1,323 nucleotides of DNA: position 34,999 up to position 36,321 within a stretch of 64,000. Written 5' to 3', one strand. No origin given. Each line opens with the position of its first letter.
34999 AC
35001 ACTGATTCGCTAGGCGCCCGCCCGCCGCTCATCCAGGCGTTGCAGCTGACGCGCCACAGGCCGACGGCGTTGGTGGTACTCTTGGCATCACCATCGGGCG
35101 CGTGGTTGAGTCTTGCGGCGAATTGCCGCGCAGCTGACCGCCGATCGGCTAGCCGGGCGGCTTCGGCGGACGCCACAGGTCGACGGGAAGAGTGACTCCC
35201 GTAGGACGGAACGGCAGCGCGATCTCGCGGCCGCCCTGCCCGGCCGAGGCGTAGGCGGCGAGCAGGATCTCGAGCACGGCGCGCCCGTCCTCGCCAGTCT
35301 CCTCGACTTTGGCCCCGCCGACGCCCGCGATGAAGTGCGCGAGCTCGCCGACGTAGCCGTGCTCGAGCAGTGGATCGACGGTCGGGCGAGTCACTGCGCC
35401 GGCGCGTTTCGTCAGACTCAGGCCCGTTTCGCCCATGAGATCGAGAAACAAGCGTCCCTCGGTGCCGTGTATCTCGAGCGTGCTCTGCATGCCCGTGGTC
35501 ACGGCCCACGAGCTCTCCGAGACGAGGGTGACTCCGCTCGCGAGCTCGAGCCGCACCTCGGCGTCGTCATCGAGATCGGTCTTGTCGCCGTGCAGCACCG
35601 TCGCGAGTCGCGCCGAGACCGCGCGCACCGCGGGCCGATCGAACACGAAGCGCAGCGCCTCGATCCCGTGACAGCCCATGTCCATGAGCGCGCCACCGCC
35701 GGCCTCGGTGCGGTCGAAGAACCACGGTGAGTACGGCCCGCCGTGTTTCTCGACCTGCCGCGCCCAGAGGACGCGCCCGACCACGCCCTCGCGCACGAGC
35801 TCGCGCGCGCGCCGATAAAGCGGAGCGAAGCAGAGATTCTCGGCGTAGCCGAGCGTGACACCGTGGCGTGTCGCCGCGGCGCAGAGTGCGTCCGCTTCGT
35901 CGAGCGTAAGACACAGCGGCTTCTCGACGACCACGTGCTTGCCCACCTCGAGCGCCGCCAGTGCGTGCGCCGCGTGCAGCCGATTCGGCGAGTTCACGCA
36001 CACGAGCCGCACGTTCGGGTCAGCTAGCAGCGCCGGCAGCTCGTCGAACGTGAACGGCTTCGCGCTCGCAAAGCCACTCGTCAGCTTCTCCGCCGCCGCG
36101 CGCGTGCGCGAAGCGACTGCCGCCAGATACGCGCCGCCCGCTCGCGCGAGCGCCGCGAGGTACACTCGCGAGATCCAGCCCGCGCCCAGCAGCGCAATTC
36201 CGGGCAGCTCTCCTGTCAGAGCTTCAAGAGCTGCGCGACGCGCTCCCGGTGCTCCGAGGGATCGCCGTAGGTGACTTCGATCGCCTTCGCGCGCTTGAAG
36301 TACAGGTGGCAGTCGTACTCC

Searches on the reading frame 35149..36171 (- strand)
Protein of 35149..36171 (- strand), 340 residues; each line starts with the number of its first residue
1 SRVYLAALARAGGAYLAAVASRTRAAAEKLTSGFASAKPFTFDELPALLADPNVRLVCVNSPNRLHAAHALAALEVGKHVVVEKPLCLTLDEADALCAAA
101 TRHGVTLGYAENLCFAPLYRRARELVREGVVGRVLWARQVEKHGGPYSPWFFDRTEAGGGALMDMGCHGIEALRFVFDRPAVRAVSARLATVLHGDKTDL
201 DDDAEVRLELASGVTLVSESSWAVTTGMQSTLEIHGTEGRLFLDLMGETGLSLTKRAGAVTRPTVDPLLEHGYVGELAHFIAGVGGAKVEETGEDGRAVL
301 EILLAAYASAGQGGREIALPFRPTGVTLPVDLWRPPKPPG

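Call 7: search_protein_families(library=ncbifam, proteins=[window:35149-36171:-], max_evalue=0.1)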
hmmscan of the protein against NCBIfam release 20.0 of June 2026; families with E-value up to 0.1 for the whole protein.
window:35149-36171:- (340 aa): 9 families
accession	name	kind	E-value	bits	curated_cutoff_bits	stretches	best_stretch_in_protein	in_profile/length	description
TIGR04380.1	myo_inos_iolG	equivalog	3.6e-30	105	355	1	8-312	20-325/330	inositol 2-dehydrogenase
NF041392.1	XylDh_Gfo6_Halo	equivalog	3.8e-26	91.7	350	1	7-313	35-345/350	D-xylose 1-dehydrogenase Gfo6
NF040723.1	UDP-GlcNAcDh_Arch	equivalog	1.2e-24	87.4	450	1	14-310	25-301/302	UDP-N-acetylglucosamine 3-dehydrogenase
NF052479.1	LevoglcsnDh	equivalog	4.1e-23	81.7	650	1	43-191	63-214/386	levoglucosan dehydrogenase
NF008607.0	PRK11579.1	subfamily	1e-17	64.2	330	1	11-195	27-205/346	oxidoreductase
NF007574.0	PRK10206.1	equivalog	1.2e-14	54.2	352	1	38-240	51-244/345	oxidoreductase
NF052679.1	InsChiInosDhIolG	equivalog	1.9e-11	43.6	540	1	12-243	26-250/343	bifunctional inositol 2-dehydrogenase/D-chiro-inositol 1-dehydrogenase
NF058561.1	BT_2158_fam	equivalog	2.1e-08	33.2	750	1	54-134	97-177/487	glycoside 3-dehydrogenase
NF058563.1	BT_2159_fam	equivalog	0.0013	17.8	650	1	14-171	28-177/350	disaccharide 3-dehydrogenase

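Call 22: find_related_loci(query=window:35149-36165:-, collection=genome_contigs, flank=6000)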
Query window:35149-36165:- (338 aa) in genome_contigs; peptide patterns used: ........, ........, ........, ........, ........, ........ (x = any residue, [..] = any of these).
600 stretches matched a pattern (row limit reached: there are more); 588 encode a relative of the query (tblastn E <= 1e-3); the best 80 are kept; 80 distinct loci.
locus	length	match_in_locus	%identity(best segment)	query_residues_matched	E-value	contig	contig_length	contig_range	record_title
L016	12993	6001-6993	75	1-332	5e-154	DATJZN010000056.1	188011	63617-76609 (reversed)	MAG TPA_asm: Myxococcota bacterium isolate SMAG_U15179 k141_325336, whole genome shotgun sequence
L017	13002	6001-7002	42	12-335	4e-80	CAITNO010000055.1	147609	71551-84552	MAG: Candidatus Hydrogenedentes bacterium isolate AlinenLipids_bin-3554 genome assembly, contig: bin-3554:055/159, whole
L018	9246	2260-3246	44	17-334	1e-78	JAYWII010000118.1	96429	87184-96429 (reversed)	MAG: Chitinophagaceae bacterium isolate GLR81_GL56_UP_2_metabinner_1 GLR81_GL56_UP_2_metabinner_1_117, whole genome shot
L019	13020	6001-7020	42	12-336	8e-77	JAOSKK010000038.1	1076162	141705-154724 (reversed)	MAG: Verrucomicrobia bacterium isolate FR_27 FR-Pedosphaerales-1_s8, whole genome shotgun sequence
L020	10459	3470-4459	44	12-331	2e-76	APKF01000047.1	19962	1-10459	Candidatus Caldatribacterium californiense OP9-cSCG F645_contig047_S04, whole genome shotgun sequence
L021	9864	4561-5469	44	40-331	1e-74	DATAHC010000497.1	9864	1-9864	MAG TPA_asm: Flavisolibacter sp. isolate SMAG_U6845 k141_2416898, whole genome shotgun sequence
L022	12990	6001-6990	43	12-331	8e-75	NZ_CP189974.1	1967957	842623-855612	Candidatus Caldatribacterium sp. SIUC1 chromosome, complete genome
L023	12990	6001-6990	43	12-331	5e-75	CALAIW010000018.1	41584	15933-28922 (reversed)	MAG: uncultured bacterium isolate S1_Bin_METABAT__242_1 genome assembly, contig: c_000002599265, whole genome shotgun se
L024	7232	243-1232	41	12-331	5e-74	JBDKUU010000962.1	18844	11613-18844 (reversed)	MAG: Phycisphaerales bacterium isolate 8_bin.166 c_000001662502, whole genome shotgun sequence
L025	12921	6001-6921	43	37-331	4e-74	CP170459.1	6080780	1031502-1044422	MAG: Verrucomicrobiota bacterium isolate tig00002468 chromosome, complete genome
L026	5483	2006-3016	39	12-338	3e-74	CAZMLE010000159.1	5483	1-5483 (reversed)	MAG TPA_asm: uncultured Pirellulales bacterium isolate binchicken_co103_323 genome assembly, contig: NODE_20100_length_5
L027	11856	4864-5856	41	12-332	1e-73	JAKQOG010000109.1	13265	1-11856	MAG: Candidatus Hydrogenedentota bacterium isolate USDV_metabat.86 k141_902081, whole genome shotgun sequence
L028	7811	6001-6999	41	12-334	6e-74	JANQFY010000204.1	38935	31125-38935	MAG: Sedimentisphaerales bacterium isolate PL23b_bin.22 k99_18510, whole genome shotgun sequence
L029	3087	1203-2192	40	12-331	1e-74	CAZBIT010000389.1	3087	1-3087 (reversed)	MAG TPA_asm: uncultured bacterium isolate binchicken_co119_530 genome assembly, contig: NODE_60208_length_3087_cov_4.392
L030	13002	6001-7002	39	12-335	1e-73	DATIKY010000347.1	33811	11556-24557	MAG TPA_asm: Sedimentisphaerales bacterium isolate SMAG_U15730 k141_95370, whole genome shotgun sequence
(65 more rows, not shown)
